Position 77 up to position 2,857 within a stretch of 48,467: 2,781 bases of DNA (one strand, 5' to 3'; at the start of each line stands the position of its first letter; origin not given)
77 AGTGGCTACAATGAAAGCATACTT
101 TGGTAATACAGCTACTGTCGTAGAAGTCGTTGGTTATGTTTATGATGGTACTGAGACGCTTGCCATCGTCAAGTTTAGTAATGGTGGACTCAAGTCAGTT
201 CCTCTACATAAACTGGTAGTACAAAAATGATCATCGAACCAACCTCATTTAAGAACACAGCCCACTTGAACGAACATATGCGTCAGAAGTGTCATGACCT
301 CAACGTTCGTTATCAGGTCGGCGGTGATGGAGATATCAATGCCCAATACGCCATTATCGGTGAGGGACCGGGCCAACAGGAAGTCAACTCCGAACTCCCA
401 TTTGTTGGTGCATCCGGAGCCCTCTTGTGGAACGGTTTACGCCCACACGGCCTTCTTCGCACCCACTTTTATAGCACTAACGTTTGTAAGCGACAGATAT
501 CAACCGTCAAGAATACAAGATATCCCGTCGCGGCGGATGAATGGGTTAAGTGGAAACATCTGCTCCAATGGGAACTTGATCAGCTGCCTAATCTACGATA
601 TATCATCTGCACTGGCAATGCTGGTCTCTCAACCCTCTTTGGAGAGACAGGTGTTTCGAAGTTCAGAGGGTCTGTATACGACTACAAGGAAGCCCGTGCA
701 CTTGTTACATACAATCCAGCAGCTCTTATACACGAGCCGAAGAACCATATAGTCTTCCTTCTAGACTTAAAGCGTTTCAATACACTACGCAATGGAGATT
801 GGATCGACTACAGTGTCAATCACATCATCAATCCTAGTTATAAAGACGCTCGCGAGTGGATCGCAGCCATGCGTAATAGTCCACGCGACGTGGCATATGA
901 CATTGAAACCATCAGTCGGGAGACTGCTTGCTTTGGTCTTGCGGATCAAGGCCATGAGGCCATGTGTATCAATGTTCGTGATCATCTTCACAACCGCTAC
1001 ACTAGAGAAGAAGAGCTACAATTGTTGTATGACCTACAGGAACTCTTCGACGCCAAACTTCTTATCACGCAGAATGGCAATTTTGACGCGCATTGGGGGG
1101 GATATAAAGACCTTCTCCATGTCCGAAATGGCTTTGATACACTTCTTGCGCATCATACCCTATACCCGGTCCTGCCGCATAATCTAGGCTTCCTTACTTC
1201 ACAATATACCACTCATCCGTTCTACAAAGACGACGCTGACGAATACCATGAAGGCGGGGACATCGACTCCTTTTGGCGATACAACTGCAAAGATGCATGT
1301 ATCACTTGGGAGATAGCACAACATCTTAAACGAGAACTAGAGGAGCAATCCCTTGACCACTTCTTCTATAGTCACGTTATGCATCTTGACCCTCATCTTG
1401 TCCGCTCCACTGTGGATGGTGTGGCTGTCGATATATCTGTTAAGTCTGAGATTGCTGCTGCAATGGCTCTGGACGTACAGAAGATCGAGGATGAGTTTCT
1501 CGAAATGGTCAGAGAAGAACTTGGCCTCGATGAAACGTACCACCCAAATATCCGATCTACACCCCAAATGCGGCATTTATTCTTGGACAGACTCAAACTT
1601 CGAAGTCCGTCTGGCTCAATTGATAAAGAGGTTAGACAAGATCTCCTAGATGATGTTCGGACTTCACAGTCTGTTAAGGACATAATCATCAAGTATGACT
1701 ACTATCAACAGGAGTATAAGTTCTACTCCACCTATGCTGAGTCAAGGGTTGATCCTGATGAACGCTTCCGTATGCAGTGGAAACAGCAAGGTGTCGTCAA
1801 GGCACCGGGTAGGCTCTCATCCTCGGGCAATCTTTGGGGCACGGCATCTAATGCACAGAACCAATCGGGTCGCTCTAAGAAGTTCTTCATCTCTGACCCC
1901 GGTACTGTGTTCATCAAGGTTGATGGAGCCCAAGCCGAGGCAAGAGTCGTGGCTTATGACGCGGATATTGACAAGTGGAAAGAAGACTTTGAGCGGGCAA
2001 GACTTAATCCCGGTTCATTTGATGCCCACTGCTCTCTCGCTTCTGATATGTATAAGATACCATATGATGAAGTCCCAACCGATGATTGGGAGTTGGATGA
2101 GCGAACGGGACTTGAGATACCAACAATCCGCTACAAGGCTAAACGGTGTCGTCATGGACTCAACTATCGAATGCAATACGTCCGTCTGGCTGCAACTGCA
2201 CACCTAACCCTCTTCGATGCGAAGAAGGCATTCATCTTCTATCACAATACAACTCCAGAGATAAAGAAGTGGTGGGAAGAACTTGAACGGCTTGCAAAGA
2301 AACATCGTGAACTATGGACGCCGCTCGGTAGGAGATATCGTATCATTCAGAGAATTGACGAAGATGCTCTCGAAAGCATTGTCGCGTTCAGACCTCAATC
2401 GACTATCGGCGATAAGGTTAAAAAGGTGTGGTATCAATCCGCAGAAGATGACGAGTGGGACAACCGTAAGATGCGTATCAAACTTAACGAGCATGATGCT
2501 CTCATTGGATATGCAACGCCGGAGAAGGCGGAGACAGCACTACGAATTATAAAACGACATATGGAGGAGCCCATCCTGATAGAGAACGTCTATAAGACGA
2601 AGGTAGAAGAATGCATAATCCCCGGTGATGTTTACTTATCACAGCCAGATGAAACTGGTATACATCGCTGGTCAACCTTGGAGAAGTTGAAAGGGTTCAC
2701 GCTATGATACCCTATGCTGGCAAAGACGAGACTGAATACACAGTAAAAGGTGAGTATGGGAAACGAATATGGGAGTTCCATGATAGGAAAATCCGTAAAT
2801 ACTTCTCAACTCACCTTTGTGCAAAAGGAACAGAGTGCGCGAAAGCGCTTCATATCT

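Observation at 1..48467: Genome-wide palindromic motif RCTACA-N5-TGTAGY: at least 41 perfect copies where about 0.05 are expected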

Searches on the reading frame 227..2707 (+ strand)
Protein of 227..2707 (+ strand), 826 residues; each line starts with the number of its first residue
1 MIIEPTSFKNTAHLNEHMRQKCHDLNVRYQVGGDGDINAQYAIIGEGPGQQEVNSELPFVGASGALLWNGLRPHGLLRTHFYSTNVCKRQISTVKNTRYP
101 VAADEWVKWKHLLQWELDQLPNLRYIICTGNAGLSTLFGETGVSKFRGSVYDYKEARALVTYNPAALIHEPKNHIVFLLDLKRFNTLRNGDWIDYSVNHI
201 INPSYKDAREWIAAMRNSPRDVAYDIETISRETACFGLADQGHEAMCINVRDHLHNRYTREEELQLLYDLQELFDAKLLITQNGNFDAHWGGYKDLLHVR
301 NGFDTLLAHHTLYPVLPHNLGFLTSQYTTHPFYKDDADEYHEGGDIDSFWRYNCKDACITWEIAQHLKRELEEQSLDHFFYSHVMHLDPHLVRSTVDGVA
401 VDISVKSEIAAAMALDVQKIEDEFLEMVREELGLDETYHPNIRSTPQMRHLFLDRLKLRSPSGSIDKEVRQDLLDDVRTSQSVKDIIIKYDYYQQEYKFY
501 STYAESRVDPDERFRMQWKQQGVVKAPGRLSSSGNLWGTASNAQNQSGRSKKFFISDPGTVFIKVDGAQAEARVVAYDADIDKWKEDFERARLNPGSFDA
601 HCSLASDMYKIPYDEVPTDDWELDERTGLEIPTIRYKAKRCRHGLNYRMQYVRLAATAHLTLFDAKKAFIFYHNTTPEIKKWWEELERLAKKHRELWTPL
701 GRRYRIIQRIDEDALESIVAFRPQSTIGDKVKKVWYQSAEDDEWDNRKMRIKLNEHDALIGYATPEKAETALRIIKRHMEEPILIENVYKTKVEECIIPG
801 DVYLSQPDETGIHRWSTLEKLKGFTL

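Call 6: search_protein_families(library=pfam, proteins=[window:227-2707:+], max_evalue=0.01)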
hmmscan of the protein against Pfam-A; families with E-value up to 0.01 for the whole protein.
window:227-2707:+ (826 aa): 3 families
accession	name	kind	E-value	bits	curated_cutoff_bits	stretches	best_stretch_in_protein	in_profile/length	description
PF00476.26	DNA_pol_A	-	3.2e-25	89.3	34.3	1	417-781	15-359/381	DNA polymerase family A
PF03167.25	UDG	-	9.9e-17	61.8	24.3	1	33-172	2-126/141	Uracil DNA glycosylase superfamily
PF01612.26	DNA_pol_A_exo1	-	1.6e-08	35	23.6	1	206-372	8-173/173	3'-5' exonuclease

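Call 7: search_protein_families(library=phrogs, proteins=[window:227-2707:+], max_evalue=0.001)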
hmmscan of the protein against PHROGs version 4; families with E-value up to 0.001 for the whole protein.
window:227-2707:+ (826 aa): 3 families
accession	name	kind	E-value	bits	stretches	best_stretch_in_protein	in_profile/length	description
phrog_17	-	DNA, RNA and nucleotide metabolism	9.7e-70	236.9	1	42-781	483-1210/1445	DNA polymerase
phrog_2573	-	DNA, RNA and nucleotide metabolism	4.5e-08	33.6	1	551-735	6-201/336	DNA polymerase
phrog_5995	-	DNA, RNA and nucleotide metabolism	3.4e-07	31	1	644-786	3-151/236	DNA polymerase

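Call 9: search_dna_similar(query=window:227-2707:+, collection=phages, mode=protein, max_rows=25)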
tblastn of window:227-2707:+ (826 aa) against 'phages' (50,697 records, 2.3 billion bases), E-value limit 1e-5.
Records with a match: 572; places in all: 572; records where one place covers at least 80% of the query: 46.
Best place of each record, by identity: <60% 572.
By first word of the organism name: Salmonella 262; Escherichia 129; Gordonia 49; Bacteriophage 31; Arthrobacter 13; Phage 12; Mycobacterium 9; Bacillus 5; Pseudomonas 5; Klebsiella 4; and 34 more.
By host as written in the record: - 88; Escherichia coli 43; Salmonella enterica subsp. enterica serovar Enteritidis PT1 39; Gordonia rubripertincta NRRL B-16540 30; Salmonella sp. 25; Salmonella enterica 22; Salmonella enterica subsp. enterica serovar Enteritidis 21; Salmonella enterica subsp. enterica 17; and 135 more.
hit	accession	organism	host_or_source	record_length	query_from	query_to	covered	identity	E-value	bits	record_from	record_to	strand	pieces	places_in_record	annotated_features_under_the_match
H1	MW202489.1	Bacteriophage sp.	Manatee Spring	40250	35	761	88%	25.6%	1e-42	174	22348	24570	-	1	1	DNA polymerase | hypothetical protein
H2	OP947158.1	Desulfofustis phage LS06-2018-MD01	-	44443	35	765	88%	25.2%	6e-37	156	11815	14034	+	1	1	DNA polymerase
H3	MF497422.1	Vibrio phage vB_VspS_VS-ABTNL-3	Vibrio splendidus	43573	43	785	89%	24.2%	9e-13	146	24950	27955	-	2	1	3'-5'exonuclease and polymerase domain protein | DNA polymerase I | hypothetical protein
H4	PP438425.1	Microcystis phage Mel-JY34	Microcystis elabens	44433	30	741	86%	24.8%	1e-33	146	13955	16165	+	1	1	DNA polymerase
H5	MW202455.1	Caudoviricetes sp.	Manatee Spring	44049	33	782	91%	23.2%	1e-30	136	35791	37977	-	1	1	DNA polymerase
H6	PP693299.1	Yersinia phage vB_YenM_P744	Yersinia enterocolitica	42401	30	785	92%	22.5%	6e-13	79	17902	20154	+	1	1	DNA polymerase I | cytidine deaminase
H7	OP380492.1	Bacillus phage Nachito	Bacillus sp. ET1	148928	33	782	91%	22.4%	2e-21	107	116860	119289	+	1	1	DNA polymerase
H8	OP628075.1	Lysinibacillus phage vB_LfM_LysYB1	Lysinibacillus fusiformis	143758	33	780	91%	22.0%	3e-13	81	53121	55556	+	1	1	DNA polymerase family A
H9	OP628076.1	Lysinibacillus phage vB_LfM_LysYB2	Lysinibacillus fusiformis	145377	33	780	91%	22.0%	3e-13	81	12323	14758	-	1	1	DNA polymerase family A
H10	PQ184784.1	Gordonia phage MAnor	Gordonia rubripertincta NRRL B-16540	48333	117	815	85%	23.2%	7e-22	108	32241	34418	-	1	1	46: DNA polymerase I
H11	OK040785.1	Gordonia phage Pons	Gordonia rubripertincta NRRL B-16540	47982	117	815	85%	23.2%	5e-21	105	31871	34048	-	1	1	46: DNA polymerase I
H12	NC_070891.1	Gordonia phage Pons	Gordonia rubripertincta NRRL B-16540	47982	117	815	85%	23.2%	5e-21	105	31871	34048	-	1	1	46: DNA polymerase I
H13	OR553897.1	Gordonia phage Elinal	Gordonia rubripertincta Grub38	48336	117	815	85%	23.0%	8e-20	101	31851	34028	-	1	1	48: DNA polymerase I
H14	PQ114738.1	Gordonia phage KayGee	Gordonia rubripertincta NRRL B-16540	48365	117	815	85%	23.0%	8e-20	101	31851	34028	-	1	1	46: DNA polymerase I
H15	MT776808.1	Gordonia phage Feastonyeet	Gordonia rubripertincta NRRL B-16540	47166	117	815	85%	23.0%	3e-20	103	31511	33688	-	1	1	44: DNA polymerase I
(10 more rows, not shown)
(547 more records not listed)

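Call 11: find_related_loci(query=window:227-2707:+, collection=viral_contigs, flank=10000)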
Query window:227-2707:+ (826 aa) in viral_contigs; peptide patterns used: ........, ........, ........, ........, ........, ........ (x = any residue, [..] = any of these).
17 stretches matched a pattern; 14 encode a relative of the query (tblastn E <= 1e-3); 14 distinct loci.
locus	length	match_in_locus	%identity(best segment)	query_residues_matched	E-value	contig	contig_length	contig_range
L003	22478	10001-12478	65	10-822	0e+0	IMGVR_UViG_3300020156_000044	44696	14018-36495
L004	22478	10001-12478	58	10-825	0e+0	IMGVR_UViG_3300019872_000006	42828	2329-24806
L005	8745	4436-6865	49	23-821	0e+0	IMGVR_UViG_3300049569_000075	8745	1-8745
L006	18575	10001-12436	47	12-822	0e+0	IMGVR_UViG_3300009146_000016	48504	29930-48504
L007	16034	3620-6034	48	1-809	0e+0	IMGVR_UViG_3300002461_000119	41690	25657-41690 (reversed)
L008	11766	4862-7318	45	21-822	0e+0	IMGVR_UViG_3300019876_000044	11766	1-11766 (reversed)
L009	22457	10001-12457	45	21-822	0e+0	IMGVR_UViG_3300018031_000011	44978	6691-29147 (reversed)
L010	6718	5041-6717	48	26-576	1e-161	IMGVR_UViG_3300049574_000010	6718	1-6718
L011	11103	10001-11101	47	14-373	6e-96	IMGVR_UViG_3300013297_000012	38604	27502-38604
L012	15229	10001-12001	30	35-727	1e-69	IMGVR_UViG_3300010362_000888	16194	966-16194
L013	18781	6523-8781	27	31-783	2e-64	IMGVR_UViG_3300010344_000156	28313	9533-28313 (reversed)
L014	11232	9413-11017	27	34-556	7e-45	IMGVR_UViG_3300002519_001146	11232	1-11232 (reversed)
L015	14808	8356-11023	27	34-742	2e-44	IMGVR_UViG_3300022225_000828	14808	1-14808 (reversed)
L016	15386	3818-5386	28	34-558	8e-43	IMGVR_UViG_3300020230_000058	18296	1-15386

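Call 15: find_encoding_contigs(protein=window:227-2707:+, flank=10000, max_places=4)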
Protein window:227-2707:+ (826 aa): 2 contigs read that carry it; 1 place shown.
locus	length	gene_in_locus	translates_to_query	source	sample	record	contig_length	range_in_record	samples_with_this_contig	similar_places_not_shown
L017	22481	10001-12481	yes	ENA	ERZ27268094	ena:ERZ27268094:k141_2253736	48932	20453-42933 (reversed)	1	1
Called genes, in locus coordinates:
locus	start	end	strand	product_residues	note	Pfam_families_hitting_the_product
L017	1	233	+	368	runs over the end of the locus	-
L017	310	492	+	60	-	-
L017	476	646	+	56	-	-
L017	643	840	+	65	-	-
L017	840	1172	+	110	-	-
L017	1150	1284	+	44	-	-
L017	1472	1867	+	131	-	-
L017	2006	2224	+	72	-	-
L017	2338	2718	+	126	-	-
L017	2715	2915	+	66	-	-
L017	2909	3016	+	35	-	-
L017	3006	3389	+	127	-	-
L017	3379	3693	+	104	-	-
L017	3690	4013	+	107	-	-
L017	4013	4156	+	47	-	-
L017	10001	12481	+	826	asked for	PF03167:UDG, PF01612:DNA_pol_A_exo1, PF00476:DNA_pol_A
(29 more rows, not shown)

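Call 55: find_related_loci(query=A2, collection=genome_contigs, flank=10000)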
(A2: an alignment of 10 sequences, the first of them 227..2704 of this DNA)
Query A2 (826 aa) in genome_contigs; peptide patterns used: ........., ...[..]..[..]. (x = any residue, [..] = any of these).
21 stretches matched a pattern; 1 encode a relative of the query (tblastn E <= 1e-3); 1 distinct loci.
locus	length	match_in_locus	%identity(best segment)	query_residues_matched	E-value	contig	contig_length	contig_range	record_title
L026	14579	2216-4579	45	34-819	0e+0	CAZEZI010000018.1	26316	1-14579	MAG TPA_asm: uncultured Thioalkalispiraceae bacterium isolate SRP128015_co3_350 genome assembly, contig: NODE_1648_lengt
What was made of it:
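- On Host iterated palindrome or uptake sequence: The host is unknown, and the single genome-collection scan was spent on the polymerase (call 55).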

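Call 63: search_protein_families(library=pfam, proteins=[L026:4896-6164:+, L026:4591-4896:+, L026:229-657:+, L026:539-847:+, L026:6151-6444:+], max_evalue=0.1)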
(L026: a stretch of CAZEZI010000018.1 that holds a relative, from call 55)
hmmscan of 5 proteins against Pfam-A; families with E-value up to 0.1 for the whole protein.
L026:4896-6164:+ (423 aa): 1 family
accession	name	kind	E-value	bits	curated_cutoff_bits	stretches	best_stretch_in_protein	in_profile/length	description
PF13148.11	DUF3987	-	4.6e-12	46.3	27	2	168-315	189-352/364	Protein of unknown function (DUF3987)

L026:4591-4896:+ (102 aa): 0 families

L026:229-657:+ (143 aa): 1 family
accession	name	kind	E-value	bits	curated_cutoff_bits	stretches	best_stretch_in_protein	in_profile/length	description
PF19905.4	DUF6378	-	8e-25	87.4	27.1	1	8-84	2-79/81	Domain of unknown function (DUF6378)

L026:539-847:+ (103 aa): 0 families

L026:6151-6444:+ (98 aa): 0 families

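Call 64: search_protein_families(library=phrogs, proteins=[L026:4896-6164:+, L026:4591-4896:+, L026:539-847:+], max_evalue=0.01)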
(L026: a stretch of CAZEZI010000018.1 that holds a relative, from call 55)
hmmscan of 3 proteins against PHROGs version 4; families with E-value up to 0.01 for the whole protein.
L026:4896-6164:+ (423 aa): 4 families
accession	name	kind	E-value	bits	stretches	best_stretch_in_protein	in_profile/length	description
phrog_14296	-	DNA, RNA and nucleotide metabolism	8.9e-26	91.8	1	14-339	3-329/417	DNA primase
phrog_5311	-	DNA, RNA and nucleotide metabolism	8.1e-24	84.8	1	11-399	262-676/692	helicase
phrog_10514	-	DNA, RNA and nucleotide metabolism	5.1e-09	35.9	1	21-314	350-660/750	DNA primase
phrog_3022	-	DNA, RNA and nucleotide metabolism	1.9e-06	27.6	1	35-335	383-696/788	DNA primase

L026:4591-4896:+ (102 aa): 0 families

L026:539-847:+ (103 aa): 0 families

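Call 67: search_solved_structures(query=L026:4896-6164:+, max_evalue=1)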
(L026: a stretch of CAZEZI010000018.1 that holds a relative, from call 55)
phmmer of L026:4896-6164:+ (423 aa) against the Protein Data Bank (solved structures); distinct sequences matched with E-value up to 1: 0.

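Call 85: find_related_loci(query=L026:4896-6164:+, collection=viral_contigs, flank=10000)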
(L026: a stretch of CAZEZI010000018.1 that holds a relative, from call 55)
Query L026:4896-6164:+ (423 aa) in viral_contigs; peptide patterns used: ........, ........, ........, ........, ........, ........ (x = any residue, [..] = any of these).
No stretch of DNA in the collection matches any of the patterns.
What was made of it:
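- Tried and rejected: Viral scan with the L026 DUF3987 protein, with no hit (call 85).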

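Call 86: find_related_loci(query=A2, collection=viral_contigs, flank=10000)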
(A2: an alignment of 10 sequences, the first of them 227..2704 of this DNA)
Query A2 (826 aa) in viral_contigs; peptide patterns used: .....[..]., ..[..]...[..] (x = any residue, [..] = any of these).
391 stretches matched a pattern; 349 encode a relative of the query (tblastn E <= 1e-3); the best 80 are kept; 80 distinct loci.
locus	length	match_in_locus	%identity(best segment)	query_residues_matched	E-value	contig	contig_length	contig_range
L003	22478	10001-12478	65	10-822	0e+0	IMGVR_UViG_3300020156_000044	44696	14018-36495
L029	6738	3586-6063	62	1-822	0e+0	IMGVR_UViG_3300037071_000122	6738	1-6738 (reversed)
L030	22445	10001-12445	57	3-822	0e+0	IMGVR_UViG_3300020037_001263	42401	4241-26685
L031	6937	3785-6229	57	3-822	0e+0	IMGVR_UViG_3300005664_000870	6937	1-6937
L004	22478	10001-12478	58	10-825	0e+0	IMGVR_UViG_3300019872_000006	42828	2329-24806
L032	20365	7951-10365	56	14-824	0e+0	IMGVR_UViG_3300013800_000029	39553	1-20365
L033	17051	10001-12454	50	16-822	0e+0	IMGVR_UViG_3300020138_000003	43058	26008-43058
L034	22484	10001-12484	48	14-822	0e+0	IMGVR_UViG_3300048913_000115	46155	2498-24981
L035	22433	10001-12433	46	24-822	0e+0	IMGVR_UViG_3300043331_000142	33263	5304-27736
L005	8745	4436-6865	49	23-821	0e+0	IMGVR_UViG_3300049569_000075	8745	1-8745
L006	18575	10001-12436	47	12-822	0e+0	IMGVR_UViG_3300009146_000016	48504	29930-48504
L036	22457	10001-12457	46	8-822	0e+0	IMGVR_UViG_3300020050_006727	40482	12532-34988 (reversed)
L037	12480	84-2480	46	35-822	0e+0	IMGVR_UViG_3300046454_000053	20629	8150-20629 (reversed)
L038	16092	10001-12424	46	21-819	0e+0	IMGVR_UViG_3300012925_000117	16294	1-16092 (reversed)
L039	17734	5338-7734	46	35-822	0e+0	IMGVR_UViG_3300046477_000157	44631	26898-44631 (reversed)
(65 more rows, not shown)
